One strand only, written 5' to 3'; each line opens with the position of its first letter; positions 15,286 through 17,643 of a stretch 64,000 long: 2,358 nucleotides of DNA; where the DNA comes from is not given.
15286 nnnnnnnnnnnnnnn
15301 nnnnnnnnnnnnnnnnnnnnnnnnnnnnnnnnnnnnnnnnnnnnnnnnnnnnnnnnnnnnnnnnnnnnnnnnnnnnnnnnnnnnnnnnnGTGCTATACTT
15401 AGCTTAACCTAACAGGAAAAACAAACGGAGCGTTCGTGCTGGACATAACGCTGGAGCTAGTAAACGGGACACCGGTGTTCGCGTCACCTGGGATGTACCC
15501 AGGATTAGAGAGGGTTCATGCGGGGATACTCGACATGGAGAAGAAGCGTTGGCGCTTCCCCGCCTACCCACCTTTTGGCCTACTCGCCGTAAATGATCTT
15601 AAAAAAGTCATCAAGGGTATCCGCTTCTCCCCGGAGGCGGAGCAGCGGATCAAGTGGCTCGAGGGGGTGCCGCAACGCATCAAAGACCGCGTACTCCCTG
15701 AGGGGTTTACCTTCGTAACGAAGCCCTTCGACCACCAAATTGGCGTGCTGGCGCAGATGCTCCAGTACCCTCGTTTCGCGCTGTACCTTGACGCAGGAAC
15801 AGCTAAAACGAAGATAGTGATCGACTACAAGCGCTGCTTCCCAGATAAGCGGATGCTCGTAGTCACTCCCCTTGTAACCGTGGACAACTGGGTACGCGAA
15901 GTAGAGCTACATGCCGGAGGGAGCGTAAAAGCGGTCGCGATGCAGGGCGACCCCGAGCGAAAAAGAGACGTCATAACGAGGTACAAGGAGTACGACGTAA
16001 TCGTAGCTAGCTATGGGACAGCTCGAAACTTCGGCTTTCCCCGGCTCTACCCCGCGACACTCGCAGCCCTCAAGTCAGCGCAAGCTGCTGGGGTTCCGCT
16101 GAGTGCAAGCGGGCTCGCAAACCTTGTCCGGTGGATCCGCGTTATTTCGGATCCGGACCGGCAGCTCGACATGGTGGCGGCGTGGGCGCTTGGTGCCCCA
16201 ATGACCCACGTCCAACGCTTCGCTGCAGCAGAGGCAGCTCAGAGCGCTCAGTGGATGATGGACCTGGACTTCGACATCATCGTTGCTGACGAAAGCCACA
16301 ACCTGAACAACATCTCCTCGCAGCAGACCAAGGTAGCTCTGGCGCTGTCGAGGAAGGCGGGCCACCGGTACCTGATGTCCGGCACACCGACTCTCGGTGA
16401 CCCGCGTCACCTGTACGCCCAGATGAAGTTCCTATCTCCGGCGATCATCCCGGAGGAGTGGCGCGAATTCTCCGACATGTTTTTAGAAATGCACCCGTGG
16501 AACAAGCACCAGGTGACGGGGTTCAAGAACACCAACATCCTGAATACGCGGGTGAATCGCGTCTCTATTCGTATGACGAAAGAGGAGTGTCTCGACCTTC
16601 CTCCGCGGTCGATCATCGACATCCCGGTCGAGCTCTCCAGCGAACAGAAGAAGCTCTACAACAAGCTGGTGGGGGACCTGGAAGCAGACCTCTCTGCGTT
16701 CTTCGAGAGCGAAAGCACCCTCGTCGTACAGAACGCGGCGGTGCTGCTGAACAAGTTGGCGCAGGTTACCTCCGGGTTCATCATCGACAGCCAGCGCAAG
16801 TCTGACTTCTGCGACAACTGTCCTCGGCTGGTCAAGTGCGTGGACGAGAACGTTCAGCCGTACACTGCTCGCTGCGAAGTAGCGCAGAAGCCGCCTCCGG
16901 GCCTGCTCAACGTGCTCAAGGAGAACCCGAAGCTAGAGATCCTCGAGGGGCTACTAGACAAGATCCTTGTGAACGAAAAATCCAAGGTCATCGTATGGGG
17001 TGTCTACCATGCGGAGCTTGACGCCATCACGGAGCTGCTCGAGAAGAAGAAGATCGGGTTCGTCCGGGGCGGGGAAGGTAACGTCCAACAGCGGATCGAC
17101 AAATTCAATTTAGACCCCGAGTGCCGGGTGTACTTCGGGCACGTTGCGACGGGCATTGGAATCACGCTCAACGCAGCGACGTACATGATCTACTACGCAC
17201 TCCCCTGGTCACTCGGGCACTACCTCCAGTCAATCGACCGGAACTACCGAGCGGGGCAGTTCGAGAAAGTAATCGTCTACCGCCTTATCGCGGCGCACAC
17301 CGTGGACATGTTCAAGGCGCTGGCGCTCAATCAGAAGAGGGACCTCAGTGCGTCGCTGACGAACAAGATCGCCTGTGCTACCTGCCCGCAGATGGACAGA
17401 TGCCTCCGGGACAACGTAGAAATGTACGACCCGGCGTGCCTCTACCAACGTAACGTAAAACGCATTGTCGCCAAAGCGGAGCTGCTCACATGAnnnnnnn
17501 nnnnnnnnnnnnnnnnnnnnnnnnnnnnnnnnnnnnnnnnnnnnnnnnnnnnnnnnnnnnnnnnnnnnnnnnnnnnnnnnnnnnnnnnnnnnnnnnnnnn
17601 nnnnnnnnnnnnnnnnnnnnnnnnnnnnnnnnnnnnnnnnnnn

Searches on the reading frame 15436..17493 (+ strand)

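Call 76: search_protein_families(library=pfam, proteins=[window:15436-17493:+], max_evalue=0.001)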
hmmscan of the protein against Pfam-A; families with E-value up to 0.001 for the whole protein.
window:15436-17493:+ (685 aa): 2 families
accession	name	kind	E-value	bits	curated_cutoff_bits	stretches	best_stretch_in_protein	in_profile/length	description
PF00176.29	SNF2-rel_dom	-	1.6e-22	80.4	24.9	1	138-423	52-253/290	SNF2-related domain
PF00271.37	Helicase_C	-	1.8e-09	38.3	23.5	1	500-607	3-110/110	Helicase conserved C-terminal domain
